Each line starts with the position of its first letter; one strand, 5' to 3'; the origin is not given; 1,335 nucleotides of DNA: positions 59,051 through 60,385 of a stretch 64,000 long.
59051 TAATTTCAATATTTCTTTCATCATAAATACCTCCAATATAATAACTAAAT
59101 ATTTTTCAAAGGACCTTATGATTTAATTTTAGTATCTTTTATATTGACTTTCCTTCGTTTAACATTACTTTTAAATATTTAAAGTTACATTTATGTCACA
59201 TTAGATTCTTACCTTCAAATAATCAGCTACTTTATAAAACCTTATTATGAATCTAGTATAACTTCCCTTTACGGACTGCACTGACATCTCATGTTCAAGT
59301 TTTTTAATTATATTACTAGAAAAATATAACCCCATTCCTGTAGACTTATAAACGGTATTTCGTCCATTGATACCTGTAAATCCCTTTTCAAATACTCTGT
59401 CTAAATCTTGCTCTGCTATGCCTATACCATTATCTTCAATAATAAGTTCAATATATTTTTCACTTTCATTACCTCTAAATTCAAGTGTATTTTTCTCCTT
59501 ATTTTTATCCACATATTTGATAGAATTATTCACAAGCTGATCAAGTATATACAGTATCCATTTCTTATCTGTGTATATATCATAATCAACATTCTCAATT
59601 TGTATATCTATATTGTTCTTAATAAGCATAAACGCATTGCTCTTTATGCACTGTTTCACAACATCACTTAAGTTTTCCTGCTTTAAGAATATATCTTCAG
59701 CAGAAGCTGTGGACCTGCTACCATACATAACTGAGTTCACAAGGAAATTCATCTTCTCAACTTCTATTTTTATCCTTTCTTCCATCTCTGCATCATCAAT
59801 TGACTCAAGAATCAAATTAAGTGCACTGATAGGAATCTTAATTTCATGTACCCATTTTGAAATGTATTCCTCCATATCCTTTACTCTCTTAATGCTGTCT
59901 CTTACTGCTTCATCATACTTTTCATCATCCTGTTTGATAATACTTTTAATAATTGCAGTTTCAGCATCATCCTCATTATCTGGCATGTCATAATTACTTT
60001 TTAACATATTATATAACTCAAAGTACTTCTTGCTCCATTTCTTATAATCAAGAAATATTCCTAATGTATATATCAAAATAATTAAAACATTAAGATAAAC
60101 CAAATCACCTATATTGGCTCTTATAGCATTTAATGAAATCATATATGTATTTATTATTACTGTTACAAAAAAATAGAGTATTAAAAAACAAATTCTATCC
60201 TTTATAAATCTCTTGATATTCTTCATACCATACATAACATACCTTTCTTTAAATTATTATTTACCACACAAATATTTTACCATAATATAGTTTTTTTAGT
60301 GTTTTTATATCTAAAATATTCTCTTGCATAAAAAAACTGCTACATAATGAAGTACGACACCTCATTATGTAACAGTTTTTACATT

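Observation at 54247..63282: Bce-type peptide-antibiotic module interrupted and bracketed by two paralogous Cache-MCP genes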

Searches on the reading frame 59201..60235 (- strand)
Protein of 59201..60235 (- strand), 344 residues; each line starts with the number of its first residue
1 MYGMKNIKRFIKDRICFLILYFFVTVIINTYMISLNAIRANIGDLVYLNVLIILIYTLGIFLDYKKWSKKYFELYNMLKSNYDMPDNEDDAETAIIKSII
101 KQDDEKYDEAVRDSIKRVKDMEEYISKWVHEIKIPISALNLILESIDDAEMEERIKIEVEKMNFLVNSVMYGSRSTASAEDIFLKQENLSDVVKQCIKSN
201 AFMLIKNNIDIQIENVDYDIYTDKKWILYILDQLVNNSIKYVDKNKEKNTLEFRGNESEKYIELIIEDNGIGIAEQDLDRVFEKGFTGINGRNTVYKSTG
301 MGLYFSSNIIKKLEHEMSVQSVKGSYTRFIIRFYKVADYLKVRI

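Call 3: search_protein_families(library=pfam, proteins=[window:59201-60235:-])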
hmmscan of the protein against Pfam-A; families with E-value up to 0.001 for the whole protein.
window:59201-60235:- (344 aa): 1 family
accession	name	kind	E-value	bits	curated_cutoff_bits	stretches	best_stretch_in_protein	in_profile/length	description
PF02518.31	HATPase_c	-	3e-17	63.5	26.4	1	223-333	2-107/111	Histidine kinase-, DNA gyrase B-, and HSP90-like ATPase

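Call 8: find_encoding_contigs(protein=window:59201-60235:-, flank=10000, max_places=10)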
Protein window:59201-60235:- (344 aa): 11 contigs read that carry it; 10 places shown.
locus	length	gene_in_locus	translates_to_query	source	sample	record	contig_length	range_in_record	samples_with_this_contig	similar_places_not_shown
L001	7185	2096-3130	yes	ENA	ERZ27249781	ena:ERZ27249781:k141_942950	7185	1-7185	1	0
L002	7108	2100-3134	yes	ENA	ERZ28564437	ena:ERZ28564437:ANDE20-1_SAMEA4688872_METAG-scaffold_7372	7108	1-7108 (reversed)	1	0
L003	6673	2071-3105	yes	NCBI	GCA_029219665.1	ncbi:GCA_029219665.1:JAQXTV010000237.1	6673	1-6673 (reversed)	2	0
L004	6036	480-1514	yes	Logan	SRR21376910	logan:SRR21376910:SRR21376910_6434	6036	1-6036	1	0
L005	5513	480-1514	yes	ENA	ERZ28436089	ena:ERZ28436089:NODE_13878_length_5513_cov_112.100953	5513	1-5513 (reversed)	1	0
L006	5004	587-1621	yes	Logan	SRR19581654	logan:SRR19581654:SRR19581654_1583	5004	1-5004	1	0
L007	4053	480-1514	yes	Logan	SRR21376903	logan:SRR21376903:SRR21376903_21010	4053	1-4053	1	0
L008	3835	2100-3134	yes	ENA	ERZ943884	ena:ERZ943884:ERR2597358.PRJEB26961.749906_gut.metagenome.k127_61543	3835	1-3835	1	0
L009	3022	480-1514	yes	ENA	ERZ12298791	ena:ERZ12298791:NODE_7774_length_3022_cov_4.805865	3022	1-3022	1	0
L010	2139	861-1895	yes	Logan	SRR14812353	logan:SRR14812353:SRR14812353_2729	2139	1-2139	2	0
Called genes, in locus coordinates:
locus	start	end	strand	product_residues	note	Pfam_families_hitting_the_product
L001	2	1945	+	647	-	?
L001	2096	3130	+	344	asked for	PF02518:HATPase_c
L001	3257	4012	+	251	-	PF00005:ABC_tran, PF13304:AAA_21 (faint)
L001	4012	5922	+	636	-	PF02687:FtsX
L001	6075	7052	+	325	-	PF22673:MCP-like_PDC_1 (faint), PF02743:dCache_1, PF17201:Cache_3-Cache_2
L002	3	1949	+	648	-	?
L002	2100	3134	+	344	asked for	PF02518:HATPase_c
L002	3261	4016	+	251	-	PF00005:ABC_tran, PF13304:AAA_21 (faint)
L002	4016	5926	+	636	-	PF02687:FtsX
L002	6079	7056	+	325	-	PF22673:MCP-like_PDC_1 (faint), PF02743:dCache_1, PF17201:Cache_3-Cache_2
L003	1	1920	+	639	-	PF02743:dCache_1, PF00015:MCPsignal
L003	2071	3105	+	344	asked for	PF02518:HATPase_c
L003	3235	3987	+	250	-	PF00005:ABC_tran, PF13304:AAA_21 (faint)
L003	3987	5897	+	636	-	PF02687:FtsX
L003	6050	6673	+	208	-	PF22673:MCP-like_PDC_1 (faint), PF02743:dCache_1, PF17201:Cache_3-Cache_2 (weak)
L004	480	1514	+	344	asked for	PF02518:HATPase_c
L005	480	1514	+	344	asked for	PF02518:HATPase_c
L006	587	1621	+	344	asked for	PF02518:HATPase_c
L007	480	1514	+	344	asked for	PF02518:HATPase_c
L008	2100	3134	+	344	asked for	PF02518:HATPase_c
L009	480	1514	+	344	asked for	PF02518:HATPase_c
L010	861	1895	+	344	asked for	PF02518:HATPase_c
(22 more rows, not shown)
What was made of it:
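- Metagenome contigs often break inside the MCP genes (call 8).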

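Call 10: find_related_loci(query=window:59201-60235:-, collection=genome_contigs, flank=10000)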
Query window:59201-60235:- (344 aa) in genome_contigs; peptide patterns used: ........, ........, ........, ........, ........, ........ (x = any residue, [..] = any of these).
76 stretches matched a pattern; 30 encode a relative of the query (tblastn E <= 1e-3); 30 distinct loci.
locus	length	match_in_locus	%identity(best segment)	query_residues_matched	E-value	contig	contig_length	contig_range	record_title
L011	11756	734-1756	52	1-341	1e-115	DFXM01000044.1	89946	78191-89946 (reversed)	MAG TPA_asm: Clostridium sp. UBA4108 UBA4108_contig_467, whole genome shotgun sequence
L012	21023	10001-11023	52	1-341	3e-114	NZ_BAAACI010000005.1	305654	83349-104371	Clostridium subterminale strain JCM 1417 sequence05, whole genome shotgun sequence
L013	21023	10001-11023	53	1-341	1e-113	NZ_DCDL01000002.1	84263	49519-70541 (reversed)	MAG: Clostridium sp. UBA1056 UBA1056_contig_42, whole genome shotgun sequence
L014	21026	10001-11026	52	1-342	6e-111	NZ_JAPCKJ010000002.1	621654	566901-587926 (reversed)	Clostridium sp. LIBA-8841 2, whole genome shotgun sequence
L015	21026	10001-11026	52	1-342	1e-110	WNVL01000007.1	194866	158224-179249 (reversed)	Clostridium perfringens strain v20 contig00007, whole genome shotgun sequence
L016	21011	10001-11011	52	6-342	2e-109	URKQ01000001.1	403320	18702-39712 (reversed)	uncultured Clostridium sp. isolate UMGS1088 genome assembly, contig: NODE_3_length_403320_cov_8.953886, whole genome sho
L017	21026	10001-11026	50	1-342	1e-108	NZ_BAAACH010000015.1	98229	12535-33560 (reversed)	Clostridium sartagoforme strain JCM 1413 sequence15, whole genome shotgun sequence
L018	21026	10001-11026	50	1-342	4e-108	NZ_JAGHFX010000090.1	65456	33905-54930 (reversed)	MAG: Clostridium sp. isolate MAG.206 k127_1414771, whole genome shotgun sequence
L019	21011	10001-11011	51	6-342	9e-108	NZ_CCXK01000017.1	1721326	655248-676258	Clostridium culturomicium isolate human stool, whole genome shotgun sequence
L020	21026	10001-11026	51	1-342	1e-105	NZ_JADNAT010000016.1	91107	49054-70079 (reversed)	Clostridium sp. 1001275B_160808_H3 NODE_16_length_91107_cov_44.5864, whole genome shotgun sequence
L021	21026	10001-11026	50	1-342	1e-105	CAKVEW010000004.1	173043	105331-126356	MAG: uncultured Clostridium sp. isolate REFINED_METABAT215_TOP10_CONTIGS_1500_ASSEMBLY_K77_MERGED__Hadza_MoBio_hadza-E-H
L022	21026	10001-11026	48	1-342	2e-105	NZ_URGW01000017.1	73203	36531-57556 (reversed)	Uncultured Clostridium sp. isolate UMGS990, whole genome shotgun sequence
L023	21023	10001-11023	51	1-342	3e-105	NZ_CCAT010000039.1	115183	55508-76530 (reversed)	Clostridium ihumii AP5, whole genome shotgun sequence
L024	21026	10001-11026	48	1-342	3e-104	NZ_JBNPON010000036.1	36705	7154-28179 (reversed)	Clostridium sp. SGI.024 HD143_35, whole genome shotgun sequence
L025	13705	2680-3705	48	1-342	7e-104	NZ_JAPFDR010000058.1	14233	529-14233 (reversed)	MAG: Clostridium sp. isolate bin_6_DannyCat k141_2087, whole genome shotgun sequence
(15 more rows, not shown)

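Call 23: find_homologous_proteins(query=window:59201-60235:-, max_evalue=1e-40)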
Query window:59201-60235:- (344 aa): 508 proteins with E <= 1e-40 among 2784 candidates; the best 120 are listed.
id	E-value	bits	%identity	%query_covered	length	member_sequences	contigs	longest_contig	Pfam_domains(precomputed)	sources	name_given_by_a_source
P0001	3.0e-212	722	98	100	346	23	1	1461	PF02518.32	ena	-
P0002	1.4e-163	562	79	94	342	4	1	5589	PF02518.32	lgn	-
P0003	3.0e-146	505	69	99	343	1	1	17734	PF02518.32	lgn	-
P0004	1.2e-111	391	57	91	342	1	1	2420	PF02518.32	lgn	-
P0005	6.0e-109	382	54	99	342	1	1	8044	PF02518.32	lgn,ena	-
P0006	9.6e-108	379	54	98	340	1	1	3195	PF02518.32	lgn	-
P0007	1.2e-107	378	53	98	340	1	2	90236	PF02518.32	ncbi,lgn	-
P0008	2.1e-106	374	54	98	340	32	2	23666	PF02518.32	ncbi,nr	ncbi:MAG TPA: sensor histidine kinase [Clostridium sp.]|nr:sensor histidine kinase [Clostridium sp.]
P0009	4.9e-105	370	52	99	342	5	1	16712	PF02518.32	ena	-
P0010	6.4e-105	369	51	98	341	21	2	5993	PF02518.32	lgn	-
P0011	2.3e-104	367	51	97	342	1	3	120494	PF02518.32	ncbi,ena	-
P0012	3.3e-104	367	53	98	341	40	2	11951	PF02518.32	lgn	-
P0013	4.1e-104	367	52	98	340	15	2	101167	PF02518.32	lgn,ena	-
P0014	4.2e-104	367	53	97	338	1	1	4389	PF02518.32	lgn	-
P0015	5.2e-104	366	52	98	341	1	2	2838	PF02518.32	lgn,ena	-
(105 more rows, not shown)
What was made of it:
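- Tried and rejected: The closer relatives came from the protein search (call 23).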

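Call 24: find_encoding_contigs(protein=P0002, flank=10000, max_places=4)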
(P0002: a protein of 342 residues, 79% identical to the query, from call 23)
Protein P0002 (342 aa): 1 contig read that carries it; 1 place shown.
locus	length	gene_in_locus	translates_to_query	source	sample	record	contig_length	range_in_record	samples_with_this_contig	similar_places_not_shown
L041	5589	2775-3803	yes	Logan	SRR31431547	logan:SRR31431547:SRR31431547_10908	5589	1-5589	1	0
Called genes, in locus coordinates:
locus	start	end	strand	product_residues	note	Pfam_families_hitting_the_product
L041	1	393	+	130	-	?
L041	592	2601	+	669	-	PF02743:dCache_1, PF00015:MCPsignal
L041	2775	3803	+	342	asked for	PF02518:HATPase_c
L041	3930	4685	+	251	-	PF00005:ABC_tran, PF13304:AAA_21 (faint)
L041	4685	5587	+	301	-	?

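Call 25: find_encoding_contigs(protein=P0003, flank=10000, max_places=4)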
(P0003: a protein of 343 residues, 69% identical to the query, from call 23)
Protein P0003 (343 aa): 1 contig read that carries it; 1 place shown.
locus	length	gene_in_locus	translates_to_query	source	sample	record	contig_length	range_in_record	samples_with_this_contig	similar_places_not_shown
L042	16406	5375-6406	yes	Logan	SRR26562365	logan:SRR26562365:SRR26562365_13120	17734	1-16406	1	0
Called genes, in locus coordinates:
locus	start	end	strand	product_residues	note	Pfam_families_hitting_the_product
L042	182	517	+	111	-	PF03551:PadR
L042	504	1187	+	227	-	PF06304:DUF1048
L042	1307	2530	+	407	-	PF27117:FliB_C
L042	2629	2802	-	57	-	-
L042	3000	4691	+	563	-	PF07695:7TMR-DISM_7TM, PF00990:GGDEF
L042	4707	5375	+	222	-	PF00072:Response_reg, PF00486:Trans_reg_C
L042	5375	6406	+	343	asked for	PF02518:HATPase_c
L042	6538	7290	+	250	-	PF00005:ABC_tran, PF13304:AAA_21 (faint)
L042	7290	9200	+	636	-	PF02687:FtsX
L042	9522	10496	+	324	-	PF02517:Rce1-like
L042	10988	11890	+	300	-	PF01545:Cation_efflux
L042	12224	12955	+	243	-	PF00149:Metallophos, PF12850:Metallophos_2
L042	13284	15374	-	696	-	PF12437:GSIII_N, PF00120:Gln-synt_C, PF18318:Gln-synt_C-ter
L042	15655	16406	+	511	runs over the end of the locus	PF13396:PLDc_N (weak), PF13091:PLDc_2, PF00614:PLDc (weak), PF13091:PLDc_2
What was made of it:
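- Closest known: Orthologous RR|HK-ATP-PERM loci of Clostridium species. Same: L042 also shares the flanking CAAX, CDF, GSIII and PLD genes (call 25).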

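Call 26: find_encoding_contigs(protein=P0005, flank=10000, max_places=4)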
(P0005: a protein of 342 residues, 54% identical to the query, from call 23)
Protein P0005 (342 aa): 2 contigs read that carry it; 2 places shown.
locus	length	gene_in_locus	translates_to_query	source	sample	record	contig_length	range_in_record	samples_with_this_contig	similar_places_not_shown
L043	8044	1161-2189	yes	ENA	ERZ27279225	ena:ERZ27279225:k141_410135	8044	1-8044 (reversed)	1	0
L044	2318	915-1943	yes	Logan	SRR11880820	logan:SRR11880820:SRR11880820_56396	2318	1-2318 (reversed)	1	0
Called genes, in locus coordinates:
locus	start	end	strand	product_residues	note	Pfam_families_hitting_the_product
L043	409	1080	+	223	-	PF00072:Response_reg, PF00486:Trans_reg_C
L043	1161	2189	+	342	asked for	PF02518:HATPase_c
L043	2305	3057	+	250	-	PF02463:SMC_N (weak), PF00005:ABC_tran, PF13304:AAA_21 (faint)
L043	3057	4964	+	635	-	PF02687:FtsX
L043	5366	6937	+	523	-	-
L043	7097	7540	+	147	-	PF00583:Acetyltransf_1, PF13673:Acetyltransf_10 (weak), PF13508:Acetyltransf_7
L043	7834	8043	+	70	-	?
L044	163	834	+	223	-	PF00072:Response_reg, PF00486:Trans_reg_C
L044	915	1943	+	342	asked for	PF02518:HATPase_c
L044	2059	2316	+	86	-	?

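Call 46: search_protein_families(library=ncbifam, proteins=[window:59201-60235:-], max_evalue=0.00001)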
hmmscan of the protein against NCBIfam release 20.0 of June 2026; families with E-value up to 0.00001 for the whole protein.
window:59201-60235:- (344 aa): 54 families (the best 25 are shown)
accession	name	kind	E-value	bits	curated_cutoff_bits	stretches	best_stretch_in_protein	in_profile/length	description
NF047405.1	SensHisKinSapS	equivalog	1.1e-58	199.3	550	1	6-339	2-337/341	two-component system sensor histidine kinase SapS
NF046044.1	PnpS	equivalog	9e-23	80.9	400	1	115-333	163-389/390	two-component system histidine kinase PnpS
NF008312.0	PRK11100.1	equivalog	4.3e-22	78.6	356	1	110-323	245-462/477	two-component system sensor histidine kinase CreC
NF033092.0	HK_WalK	equivalog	1.1e-20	73.8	725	1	119-331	370-590/594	cell wall metabolism sensor histidine kinase WalK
TIGR02966.1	phoR_proteo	equivalog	1.3e-19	70.4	334.2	1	99-333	89-333/333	phosphate regulon sensor histidine kinase PhoR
NF045900.1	HisKinCpxALeg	equivalog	1.7e-15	56.8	800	1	105-316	215-432/451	two-component system sensor histidine kinase CpxA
NF041735.1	hist_kin_RppB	equivalog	8.1e-15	54.5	400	1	119-332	214-436/438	two-component system sensor histidine kinase RppB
NF007898.0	PRK10604.1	equivalog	1e-14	54.5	478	1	124-333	215-421/433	two-component system sensor histidine kinase RstB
NF041947.1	LuxQ_Vibrio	equivalog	4.7e-14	51.2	1200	1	115-332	466-693/843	quorum-sensing autoinducer 2 sensor kinase/phosphatase LuxQ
NF041832.1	near_NosP_CTERM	subfamily_domain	1.5e-13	50.6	400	1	150-332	44-222/370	NahK/ErcS family hybrid sensor histidine kinase/response regulator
NF012163.2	BaeS_SmeS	equivalog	3.6e-13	49.2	500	1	122-319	241-442/457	sensor histidine kinase efflux regulator BaeS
TIGR02956.1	TMAO_torS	equivalog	4.2e-13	48.3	676.5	1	199-331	552-680/967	TMAO reductase system sensor histidine kinase/response regulator TorS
NF045595.1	HK_scytonemin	equivalog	5.3e-13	48.2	865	1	116-330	409-630/637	scytonemin biosynthesis sensor histidine kinase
NF006800.0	PRK09303.1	equivalog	7e-13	48.3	342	1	65-329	93-373/383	histidine kinase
NF007007.0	PRK09470.1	equivalog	1.2e-12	47.5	486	1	120-320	244-442/463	envelope stress sensor histidine kinase CpxA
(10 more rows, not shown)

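Call 48: search_solved_structures(query=window:59201-60235:-, max_evalue=1e-10)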
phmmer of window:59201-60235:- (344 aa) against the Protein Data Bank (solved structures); distinct sequences matched with E-value up to 1e-10: 9.
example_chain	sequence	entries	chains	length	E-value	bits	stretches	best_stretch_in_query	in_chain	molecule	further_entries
8g3a_D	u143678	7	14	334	5.7e-30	108.1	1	7-333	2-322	Sensor protein BceS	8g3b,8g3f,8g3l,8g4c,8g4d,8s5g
6azr_A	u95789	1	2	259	3.9e-15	59.4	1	113-332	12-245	Sensor histidine kinase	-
5uht_A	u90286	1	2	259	4.1e-15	59.3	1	113-332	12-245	Sensor histidine kinase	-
3dge_A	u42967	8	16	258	4.1e-15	59.3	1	113-332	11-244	Sensor protein | Histidine kinase | Sensor histidine kinase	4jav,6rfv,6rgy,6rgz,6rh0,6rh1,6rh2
2c2a_A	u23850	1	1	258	4.2e-15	59.3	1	113-332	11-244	SENSOR HISTIDINE KINASE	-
4jas_A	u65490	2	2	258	3.3e-14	56.3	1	113-332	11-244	Histidine kinase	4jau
6rh7_A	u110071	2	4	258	9.6e-14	54.8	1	113-332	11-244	Sensor histidine kinase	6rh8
4u7n_A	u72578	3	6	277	8.5e-13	51.7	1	113-332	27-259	Histidine protein kinase sensor protein | Histidine kinase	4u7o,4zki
5c93_A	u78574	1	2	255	1.1e-12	51.3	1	116-332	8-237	Histidine kinase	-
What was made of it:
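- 59201..60235 (-): BceS-like intramembrane-sensing histidine kinase. The ancestral start is probably M4 at 60226. The best PDB match is BceS 8g3a_D, E=6e-30, over the full length (call 48).
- On Bce-type (BceRS-BceAB) peptide-antibiotic module: The best PDB match is BceS 8g3a_D, residues 7-333 against 2-322, E=6e-30 (call 48).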

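Call 67: find_related_loci(query=window:59201-60235:-, collection=metagenome_contigs, flank=10000)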
Query window:59201-60235:- (344 aa) in metagenome_contigs; peptide patterns used: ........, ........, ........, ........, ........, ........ (x = any residue, [..] = any of these).
157 stretches matched a pattern; 26 encode a relative of the query (tblastn E <= 1e-3); 26 distinct loci.
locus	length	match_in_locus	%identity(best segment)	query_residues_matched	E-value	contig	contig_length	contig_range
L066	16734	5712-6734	53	1-341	3e-115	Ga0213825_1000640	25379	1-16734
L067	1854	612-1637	52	1-342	7e-117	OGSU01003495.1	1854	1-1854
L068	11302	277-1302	50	1-342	7e-109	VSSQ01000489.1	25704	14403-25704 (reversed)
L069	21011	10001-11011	52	6-342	8e-109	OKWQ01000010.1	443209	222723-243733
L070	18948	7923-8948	50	1-342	2e-107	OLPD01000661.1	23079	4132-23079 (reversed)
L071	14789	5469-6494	50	1-342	2e-107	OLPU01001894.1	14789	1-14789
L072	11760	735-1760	49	1-342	4e-105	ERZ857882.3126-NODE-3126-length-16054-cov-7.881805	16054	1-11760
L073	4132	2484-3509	48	1-342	5e-106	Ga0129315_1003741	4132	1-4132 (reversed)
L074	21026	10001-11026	50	1-342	2e-104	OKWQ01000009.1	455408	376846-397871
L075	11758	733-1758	48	1-342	2e-104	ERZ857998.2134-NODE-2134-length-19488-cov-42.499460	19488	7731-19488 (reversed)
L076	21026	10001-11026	50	1-342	5e-104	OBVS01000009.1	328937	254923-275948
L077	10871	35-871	53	64-342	4e-93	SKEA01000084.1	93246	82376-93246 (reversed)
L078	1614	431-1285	53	49-342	7e-97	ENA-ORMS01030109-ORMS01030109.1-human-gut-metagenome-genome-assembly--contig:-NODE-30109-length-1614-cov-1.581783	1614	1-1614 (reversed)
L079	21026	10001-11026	48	1-342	2e-105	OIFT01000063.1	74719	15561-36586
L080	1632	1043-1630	41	1-193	6e-46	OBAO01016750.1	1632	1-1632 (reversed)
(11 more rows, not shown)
